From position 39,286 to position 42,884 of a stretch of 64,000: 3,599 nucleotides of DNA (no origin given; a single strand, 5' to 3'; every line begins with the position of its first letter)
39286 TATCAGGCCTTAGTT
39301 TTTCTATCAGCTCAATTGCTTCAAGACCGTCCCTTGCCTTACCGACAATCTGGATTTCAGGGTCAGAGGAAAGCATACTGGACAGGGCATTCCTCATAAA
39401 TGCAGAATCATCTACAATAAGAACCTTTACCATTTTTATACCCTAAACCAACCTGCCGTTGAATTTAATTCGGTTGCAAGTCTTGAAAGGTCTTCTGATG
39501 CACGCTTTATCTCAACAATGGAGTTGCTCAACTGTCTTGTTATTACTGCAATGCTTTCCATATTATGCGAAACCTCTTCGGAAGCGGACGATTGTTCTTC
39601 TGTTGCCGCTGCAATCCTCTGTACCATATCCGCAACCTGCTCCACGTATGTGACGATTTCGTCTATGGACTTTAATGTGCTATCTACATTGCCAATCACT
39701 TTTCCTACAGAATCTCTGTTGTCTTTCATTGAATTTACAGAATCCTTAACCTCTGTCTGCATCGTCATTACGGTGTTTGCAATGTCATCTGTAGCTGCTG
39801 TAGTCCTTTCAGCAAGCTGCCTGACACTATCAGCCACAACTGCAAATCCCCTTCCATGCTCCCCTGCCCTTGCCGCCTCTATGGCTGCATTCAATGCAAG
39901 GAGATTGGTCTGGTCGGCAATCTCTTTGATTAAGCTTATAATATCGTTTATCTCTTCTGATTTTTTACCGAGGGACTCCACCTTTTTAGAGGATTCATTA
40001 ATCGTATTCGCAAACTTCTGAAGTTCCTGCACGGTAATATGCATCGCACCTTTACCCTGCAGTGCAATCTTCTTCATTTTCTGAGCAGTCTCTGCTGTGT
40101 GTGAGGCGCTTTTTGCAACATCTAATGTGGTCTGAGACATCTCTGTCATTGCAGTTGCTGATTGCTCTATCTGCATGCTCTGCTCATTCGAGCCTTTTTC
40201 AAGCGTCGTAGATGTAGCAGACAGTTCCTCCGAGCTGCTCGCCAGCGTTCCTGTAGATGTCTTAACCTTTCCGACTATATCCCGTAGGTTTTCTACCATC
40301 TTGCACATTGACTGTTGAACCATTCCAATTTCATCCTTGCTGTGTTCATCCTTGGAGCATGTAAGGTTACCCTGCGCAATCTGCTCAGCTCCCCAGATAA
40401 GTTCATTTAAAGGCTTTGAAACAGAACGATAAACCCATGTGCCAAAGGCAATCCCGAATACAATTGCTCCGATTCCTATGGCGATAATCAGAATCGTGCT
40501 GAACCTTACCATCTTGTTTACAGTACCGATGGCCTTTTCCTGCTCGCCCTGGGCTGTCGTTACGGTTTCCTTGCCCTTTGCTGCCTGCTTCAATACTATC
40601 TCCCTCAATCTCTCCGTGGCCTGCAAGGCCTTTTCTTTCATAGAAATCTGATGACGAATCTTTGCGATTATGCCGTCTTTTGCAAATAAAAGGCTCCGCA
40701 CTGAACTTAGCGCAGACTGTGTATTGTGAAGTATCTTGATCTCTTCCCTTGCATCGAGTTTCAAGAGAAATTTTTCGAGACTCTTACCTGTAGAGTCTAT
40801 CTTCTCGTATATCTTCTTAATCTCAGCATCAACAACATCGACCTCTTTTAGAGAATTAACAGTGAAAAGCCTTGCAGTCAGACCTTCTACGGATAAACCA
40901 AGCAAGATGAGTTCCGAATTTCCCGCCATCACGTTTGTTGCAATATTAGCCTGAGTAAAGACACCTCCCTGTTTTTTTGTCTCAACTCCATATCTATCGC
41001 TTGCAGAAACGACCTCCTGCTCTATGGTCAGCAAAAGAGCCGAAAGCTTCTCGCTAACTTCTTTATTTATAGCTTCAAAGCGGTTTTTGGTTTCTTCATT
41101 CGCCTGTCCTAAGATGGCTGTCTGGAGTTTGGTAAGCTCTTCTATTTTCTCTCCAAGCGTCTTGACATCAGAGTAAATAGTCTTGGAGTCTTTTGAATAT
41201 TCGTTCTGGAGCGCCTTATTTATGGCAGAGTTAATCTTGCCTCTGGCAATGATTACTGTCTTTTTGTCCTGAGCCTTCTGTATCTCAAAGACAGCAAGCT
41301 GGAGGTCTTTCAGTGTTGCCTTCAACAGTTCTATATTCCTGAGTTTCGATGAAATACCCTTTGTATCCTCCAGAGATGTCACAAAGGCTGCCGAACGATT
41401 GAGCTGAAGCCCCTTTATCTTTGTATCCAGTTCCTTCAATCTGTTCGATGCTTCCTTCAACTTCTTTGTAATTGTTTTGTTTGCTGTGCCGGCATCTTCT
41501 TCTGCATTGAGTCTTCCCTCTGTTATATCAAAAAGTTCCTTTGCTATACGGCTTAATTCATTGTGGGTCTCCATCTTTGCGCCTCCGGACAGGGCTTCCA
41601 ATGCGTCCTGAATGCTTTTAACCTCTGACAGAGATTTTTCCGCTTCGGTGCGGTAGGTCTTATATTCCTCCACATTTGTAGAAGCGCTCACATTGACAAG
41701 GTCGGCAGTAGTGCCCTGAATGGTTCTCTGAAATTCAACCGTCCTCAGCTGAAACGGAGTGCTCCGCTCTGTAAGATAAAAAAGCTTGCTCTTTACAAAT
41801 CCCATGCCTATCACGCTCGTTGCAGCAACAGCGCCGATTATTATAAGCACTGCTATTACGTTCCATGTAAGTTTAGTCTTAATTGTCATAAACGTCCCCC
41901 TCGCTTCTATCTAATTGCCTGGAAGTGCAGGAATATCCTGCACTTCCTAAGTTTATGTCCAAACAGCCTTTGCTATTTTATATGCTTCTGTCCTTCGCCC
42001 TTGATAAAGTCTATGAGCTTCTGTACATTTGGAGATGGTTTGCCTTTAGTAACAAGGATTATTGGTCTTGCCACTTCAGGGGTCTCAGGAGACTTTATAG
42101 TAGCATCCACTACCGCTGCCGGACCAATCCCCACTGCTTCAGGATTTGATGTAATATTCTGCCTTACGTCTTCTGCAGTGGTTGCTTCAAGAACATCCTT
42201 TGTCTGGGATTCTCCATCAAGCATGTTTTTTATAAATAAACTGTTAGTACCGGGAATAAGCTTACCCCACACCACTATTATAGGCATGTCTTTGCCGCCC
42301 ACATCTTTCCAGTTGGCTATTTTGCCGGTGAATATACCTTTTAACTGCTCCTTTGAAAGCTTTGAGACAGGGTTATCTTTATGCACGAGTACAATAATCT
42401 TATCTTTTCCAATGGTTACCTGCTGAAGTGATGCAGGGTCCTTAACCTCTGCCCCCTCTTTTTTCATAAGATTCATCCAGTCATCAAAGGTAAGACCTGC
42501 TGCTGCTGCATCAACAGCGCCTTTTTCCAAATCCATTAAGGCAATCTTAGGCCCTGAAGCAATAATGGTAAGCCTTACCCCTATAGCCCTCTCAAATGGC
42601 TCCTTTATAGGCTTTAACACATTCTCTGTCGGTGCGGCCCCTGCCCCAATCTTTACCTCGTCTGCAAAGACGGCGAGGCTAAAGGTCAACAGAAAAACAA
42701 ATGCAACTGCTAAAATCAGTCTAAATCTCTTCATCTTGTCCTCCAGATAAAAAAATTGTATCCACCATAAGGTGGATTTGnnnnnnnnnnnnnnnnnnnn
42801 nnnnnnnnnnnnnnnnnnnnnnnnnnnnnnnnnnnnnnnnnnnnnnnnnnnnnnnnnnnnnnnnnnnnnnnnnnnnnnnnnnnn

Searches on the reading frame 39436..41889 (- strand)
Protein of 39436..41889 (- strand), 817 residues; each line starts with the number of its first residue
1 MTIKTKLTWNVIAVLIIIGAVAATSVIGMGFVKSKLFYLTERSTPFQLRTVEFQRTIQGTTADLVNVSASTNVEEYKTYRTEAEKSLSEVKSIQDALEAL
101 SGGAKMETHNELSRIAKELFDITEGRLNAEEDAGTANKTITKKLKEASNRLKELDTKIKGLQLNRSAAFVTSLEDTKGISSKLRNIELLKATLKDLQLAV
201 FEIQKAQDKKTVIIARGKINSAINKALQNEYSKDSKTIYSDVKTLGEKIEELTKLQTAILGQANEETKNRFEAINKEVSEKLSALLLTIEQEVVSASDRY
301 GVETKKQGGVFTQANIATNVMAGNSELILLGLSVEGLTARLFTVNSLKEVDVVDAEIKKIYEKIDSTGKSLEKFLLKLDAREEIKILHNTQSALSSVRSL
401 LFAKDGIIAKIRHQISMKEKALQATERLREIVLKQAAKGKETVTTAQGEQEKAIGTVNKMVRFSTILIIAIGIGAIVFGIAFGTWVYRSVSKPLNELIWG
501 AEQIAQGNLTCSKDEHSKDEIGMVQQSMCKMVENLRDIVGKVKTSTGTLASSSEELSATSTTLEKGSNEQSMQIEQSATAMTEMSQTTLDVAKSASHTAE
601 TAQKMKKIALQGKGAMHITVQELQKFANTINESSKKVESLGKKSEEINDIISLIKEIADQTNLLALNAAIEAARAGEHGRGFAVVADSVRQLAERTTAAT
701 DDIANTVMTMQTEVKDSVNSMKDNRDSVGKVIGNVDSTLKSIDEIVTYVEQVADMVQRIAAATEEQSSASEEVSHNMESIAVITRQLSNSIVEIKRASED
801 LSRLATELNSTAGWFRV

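Call 10: search_protein_families(library=pfam, proteins=[window:39436-41889:-], max_evalue=0.001)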
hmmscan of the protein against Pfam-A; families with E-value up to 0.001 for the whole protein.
window:39436-41889:- (817 aa): 2 families
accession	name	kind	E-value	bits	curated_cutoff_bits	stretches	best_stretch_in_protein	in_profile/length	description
PF00015.26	MCPsignal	-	3.6e-46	157.6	34.6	1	600-783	2-171/172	Methyl-accepting chemotaxis protein (MCP) signalling domain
PF00672.30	HAMP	-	4.4e-12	46.6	25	1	485-537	1-53/53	HAMP domain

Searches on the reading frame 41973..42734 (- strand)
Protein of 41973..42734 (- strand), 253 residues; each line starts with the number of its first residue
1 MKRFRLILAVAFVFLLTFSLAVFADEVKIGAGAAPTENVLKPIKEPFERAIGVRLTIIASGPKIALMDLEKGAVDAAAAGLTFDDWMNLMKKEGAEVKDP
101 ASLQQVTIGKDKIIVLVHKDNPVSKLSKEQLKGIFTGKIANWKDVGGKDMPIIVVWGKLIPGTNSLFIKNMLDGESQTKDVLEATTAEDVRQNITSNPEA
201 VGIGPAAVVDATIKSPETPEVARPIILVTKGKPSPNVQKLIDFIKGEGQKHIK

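Call 10: search_protein_families(library=pfam, proteins=[window:41973-42734:-], max_evalue=0.001)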
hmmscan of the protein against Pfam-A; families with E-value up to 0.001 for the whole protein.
window:41973-42734:- (253 aa): 2 families
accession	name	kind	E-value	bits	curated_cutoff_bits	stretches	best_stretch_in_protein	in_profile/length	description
PF12849.12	PBP_like_2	-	3.9e-21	76.5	27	1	30-202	14-182/267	PBP superfamily domain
PF13531.11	SBP_bac_11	-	4.2e-05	23.9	25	1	32-209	5-166/227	Bacterial extracellular solute-binding protein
